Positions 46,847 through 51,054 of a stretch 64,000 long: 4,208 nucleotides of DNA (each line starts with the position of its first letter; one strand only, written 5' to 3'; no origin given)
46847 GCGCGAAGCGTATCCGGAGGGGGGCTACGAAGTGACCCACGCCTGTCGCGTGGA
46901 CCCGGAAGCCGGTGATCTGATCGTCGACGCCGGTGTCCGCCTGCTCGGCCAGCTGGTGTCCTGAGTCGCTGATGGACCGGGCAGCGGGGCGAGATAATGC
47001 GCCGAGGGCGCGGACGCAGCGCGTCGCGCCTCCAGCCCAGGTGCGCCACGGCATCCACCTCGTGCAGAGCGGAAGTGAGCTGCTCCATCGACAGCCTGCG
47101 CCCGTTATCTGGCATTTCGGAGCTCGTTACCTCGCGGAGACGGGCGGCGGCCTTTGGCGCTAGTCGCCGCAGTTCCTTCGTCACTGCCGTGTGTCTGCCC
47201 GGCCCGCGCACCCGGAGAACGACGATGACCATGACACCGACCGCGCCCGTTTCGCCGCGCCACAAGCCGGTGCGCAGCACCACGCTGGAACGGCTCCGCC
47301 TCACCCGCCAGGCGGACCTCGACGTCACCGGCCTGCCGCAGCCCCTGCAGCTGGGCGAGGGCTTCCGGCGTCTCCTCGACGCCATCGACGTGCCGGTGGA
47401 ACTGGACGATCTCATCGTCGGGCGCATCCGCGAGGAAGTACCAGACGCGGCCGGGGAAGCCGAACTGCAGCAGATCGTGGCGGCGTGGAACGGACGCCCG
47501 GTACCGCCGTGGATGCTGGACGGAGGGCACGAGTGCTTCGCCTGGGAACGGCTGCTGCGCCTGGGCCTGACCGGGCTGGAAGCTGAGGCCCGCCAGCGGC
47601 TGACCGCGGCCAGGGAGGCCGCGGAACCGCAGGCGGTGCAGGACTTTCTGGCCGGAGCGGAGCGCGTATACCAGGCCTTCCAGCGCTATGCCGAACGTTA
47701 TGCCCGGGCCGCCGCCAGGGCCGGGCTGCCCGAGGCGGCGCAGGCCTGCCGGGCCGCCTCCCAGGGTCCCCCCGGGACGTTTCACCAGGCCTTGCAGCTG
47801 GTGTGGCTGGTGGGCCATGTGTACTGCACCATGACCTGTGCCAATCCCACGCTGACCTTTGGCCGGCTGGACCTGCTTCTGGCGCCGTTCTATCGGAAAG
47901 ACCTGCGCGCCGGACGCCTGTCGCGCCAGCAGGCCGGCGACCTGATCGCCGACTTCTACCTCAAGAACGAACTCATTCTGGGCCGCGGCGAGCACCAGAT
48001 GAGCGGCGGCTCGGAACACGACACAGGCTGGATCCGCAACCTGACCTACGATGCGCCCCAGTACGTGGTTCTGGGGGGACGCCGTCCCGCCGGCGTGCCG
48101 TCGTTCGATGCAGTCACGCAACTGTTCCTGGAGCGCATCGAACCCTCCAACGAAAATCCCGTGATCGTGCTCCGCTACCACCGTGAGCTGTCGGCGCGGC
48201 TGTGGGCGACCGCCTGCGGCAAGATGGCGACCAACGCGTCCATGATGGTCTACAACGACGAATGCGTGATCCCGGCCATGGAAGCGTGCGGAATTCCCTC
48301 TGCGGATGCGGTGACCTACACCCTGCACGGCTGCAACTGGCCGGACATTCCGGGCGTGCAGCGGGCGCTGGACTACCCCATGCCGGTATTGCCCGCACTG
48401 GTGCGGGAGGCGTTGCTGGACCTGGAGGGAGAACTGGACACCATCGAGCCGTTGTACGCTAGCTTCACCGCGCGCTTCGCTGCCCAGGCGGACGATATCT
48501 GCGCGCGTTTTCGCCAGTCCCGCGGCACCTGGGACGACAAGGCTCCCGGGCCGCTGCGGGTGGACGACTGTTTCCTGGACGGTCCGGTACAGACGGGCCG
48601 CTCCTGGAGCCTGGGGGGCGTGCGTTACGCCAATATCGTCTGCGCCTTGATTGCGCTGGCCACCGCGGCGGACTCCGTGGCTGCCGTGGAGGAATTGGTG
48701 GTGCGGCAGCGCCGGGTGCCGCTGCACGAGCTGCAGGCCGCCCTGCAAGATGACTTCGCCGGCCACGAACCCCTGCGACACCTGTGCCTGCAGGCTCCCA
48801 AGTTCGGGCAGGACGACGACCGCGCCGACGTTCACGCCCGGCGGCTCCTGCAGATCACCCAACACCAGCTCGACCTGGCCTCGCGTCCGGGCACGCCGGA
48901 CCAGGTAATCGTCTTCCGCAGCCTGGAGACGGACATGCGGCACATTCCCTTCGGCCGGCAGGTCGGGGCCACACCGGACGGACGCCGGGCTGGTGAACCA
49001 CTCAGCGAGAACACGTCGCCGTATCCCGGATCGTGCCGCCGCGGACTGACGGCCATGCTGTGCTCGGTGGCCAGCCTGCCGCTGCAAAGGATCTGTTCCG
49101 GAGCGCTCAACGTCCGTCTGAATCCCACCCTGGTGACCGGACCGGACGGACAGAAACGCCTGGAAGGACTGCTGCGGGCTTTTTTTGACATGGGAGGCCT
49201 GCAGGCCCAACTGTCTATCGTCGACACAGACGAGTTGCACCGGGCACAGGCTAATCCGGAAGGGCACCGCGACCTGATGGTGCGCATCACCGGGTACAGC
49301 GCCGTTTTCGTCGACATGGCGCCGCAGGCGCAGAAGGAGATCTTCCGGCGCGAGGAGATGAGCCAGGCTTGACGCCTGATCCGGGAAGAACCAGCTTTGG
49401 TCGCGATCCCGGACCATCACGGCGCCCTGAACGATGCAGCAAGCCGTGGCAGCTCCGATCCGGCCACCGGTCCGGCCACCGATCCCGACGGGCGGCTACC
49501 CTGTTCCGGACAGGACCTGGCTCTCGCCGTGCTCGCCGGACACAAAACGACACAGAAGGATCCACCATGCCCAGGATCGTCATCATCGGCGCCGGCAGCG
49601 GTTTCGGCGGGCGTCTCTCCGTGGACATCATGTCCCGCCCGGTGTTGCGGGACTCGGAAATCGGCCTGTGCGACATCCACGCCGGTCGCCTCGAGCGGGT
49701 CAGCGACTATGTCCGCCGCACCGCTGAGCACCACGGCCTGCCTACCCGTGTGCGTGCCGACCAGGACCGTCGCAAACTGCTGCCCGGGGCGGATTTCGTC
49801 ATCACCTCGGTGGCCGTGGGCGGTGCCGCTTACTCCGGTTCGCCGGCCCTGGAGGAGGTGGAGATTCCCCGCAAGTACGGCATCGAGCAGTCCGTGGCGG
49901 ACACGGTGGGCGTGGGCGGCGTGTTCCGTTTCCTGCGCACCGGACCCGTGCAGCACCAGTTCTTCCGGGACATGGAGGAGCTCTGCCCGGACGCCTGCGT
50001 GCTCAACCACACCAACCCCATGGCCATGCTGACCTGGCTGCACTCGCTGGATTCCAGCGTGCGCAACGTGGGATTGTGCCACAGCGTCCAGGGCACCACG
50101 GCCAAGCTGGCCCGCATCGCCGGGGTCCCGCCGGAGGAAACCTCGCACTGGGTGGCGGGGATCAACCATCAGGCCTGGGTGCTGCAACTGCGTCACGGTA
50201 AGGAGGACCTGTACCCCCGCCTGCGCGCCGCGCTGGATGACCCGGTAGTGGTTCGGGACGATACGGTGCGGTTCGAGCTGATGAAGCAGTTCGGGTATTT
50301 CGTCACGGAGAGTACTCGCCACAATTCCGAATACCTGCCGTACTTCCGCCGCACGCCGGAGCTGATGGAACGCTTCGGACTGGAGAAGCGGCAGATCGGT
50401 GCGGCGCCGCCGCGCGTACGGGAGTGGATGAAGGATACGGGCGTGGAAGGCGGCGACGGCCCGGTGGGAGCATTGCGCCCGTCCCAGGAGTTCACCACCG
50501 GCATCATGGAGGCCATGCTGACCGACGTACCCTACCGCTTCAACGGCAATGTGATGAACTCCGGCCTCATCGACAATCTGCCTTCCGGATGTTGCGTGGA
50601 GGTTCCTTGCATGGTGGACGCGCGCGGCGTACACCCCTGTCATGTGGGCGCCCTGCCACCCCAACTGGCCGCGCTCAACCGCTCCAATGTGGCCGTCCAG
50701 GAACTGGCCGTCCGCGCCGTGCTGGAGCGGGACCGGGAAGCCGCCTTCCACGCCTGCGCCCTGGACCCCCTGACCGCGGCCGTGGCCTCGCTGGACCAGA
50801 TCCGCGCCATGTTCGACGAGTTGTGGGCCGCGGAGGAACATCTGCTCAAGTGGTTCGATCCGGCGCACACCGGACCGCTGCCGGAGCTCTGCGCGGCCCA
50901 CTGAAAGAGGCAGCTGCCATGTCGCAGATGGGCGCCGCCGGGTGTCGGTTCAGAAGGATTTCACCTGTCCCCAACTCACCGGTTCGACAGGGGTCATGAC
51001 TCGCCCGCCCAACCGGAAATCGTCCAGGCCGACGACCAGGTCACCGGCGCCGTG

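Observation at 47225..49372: Orphan, short glycyl-radical enzyme inside a glycan-degradation locus with no activating enzyme nearby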

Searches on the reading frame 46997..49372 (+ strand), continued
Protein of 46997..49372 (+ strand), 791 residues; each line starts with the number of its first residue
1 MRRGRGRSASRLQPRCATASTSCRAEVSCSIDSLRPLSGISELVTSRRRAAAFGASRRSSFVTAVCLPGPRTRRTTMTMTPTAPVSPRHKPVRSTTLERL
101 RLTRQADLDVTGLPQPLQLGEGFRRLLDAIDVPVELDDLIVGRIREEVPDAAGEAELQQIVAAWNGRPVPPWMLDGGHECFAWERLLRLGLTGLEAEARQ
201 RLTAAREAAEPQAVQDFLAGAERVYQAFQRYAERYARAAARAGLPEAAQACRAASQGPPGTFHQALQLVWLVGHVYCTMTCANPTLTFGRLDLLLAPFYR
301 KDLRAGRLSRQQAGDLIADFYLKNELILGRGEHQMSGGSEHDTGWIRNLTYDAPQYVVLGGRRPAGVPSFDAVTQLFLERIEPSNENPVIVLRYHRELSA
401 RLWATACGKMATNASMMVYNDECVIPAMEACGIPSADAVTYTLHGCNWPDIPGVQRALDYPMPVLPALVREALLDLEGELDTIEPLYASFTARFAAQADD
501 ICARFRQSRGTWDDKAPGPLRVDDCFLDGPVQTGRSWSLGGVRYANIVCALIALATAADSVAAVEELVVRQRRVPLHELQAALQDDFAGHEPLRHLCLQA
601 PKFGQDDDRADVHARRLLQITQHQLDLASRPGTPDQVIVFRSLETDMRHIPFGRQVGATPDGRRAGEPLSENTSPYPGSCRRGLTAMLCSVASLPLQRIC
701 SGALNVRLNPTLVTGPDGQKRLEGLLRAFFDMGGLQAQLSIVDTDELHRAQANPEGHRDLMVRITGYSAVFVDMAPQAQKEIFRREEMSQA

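Call 87: find_encoding_contigs(protein=P0209, flank=6000, max_places=3)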
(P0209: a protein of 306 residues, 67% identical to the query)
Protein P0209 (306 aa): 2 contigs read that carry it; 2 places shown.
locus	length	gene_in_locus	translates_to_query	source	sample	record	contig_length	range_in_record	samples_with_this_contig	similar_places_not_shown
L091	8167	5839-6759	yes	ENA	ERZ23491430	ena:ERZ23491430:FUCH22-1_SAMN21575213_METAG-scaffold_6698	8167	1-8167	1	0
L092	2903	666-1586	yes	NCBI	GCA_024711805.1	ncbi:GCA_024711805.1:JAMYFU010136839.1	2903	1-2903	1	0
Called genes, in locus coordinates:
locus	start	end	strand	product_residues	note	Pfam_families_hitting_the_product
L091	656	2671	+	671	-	PF02901:PFL-like, PF01228:Gly_radical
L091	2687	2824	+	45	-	-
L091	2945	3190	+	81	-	PF00069:Pkinase, PF07714:PK_Tyr_Ser-Thr, PF01636:APH (weak)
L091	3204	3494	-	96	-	-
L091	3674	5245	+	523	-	PF02901:PFL-like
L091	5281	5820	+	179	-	PF01228:Gly_radical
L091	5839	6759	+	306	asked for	PF13353:Fer4_12, PF00037:Fer4, PF12837:Fer4_6 (weak), PF12838:Fer4_7, PF13187:Fer4_9 (weak), PF13237:Fer4_10, PF14697:Fer4_21, PF04055:Radical_SAM, +1 more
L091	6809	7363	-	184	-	PF04542:Sigma70_r2, PF08281:Sigma70_r4_2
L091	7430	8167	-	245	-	?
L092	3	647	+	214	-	?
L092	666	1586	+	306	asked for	PF13353:Fer4_12, PF00037:Fer4, PF12837:Fer4_6 (weak), PF12838:Fer4_7, PF13187:Fer4_9 (weak), PF13237:Fer4_10, PF14697:Fer4_21, PF04055:Radical_SAM, +1 more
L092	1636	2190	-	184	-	PF04542:Sigma70_r2, PF08281:Sigma70_r4_2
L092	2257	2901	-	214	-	?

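Call 89: search_protein_representatives(alignment_id=A1)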
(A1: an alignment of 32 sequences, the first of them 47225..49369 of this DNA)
Query: 32 sequences, 729 profile positions. Proteins with E-value up to 0.001 (for the whole library): 8297; up to 1e-10: 4651; up to 1e-30: 2125. The best 150 are listed.
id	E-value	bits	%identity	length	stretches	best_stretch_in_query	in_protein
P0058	0.0e+00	1309.6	-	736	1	6-728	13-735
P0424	1.8e-278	942.2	-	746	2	47-728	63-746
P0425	3.0e-271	918.3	-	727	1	13-727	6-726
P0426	4.9e-248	841.5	-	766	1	15-727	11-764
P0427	2.2e-245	832.8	-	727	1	15-727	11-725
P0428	7.4e-230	781.4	-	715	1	19-727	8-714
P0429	1.9e-229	780.1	-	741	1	17-725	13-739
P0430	2.6e-223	759.8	-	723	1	17-725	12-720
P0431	2.1e-221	753.5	-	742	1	12-728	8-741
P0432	2.6e-216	736.7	-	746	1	13-726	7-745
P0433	2.2e-215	733.6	-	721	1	14-727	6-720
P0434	1.6e-210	717.5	-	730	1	12-728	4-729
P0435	5.1e-209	712.5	-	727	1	14-728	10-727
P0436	1.7e-203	694.3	-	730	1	17-728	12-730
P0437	8.4e-203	692.0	-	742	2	15-396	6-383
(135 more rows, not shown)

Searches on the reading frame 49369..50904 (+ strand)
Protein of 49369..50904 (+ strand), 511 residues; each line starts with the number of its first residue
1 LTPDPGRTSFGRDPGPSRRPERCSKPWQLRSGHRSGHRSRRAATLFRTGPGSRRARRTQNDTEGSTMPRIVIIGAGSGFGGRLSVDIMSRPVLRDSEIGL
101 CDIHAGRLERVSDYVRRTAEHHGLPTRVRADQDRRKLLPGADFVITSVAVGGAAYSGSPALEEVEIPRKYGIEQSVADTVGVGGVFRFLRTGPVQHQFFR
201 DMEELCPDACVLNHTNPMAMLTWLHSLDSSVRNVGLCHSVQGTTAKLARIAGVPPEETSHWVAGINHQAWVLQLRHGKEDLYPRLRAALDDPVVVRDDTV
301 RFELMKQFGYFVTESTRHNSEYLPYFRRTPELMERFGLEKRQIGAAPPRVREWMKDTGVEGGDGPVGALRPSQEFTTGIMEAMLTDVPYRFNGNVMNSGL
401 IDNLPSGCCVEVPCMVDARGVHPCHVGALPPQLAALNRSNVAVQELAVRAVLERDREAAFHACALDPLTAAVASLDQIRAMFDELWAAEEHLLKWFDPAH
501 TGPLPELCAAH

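Call 8: search_protein_families(library=pfam, proteins=[window:49369-50904:+], max_evalue=0.001)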
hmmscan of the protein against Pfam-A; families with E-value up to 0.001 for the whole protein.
window:49369-50904:+ (511 aa): 2 families
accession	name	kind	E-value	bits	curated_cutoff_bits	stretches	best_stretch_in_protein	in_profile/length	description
PF11975.13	Glyco_hydro_4C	-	4e-56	190.8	24.1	1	262-469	1-211/211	Family 4 glycosyl hydrolase C-terminal domain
PF02056.22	Glyco_hydro_4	-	5.1e-44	150.5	23.2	1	69-251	1-181/183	Family 4 glycosyl hydrolase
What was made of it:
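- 49567..50904 (+): Context only: GH4 alpha-galactosidase-type glycosidase, 194 nt downstream. Pfam GH4 (call 8).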

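Call 25: search_protein_families(library=ncbifam, proteins=[window:49567-50904:+], max_evalue=0.0001)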
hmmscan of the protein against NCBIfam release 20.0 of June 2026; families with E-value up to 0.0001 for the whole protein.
window:49567-50904:+ (445 aa): 2 families
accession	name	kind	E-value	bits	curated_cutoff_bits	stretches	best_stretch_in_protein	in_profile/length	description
NF011657.0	PRK15076.1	subfamily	3.2e-152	507.1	486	1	1-429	2-428/432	alpha-galactosidase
NF041089.1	alpha_gluc_AglA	equivalog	3.9e-33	115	650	2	3-224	2-223/464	alpha-glucosidase AglA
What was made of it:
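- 49567..50904 (+): NF011657 507 bits against a cut-off of 486 (call 25).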
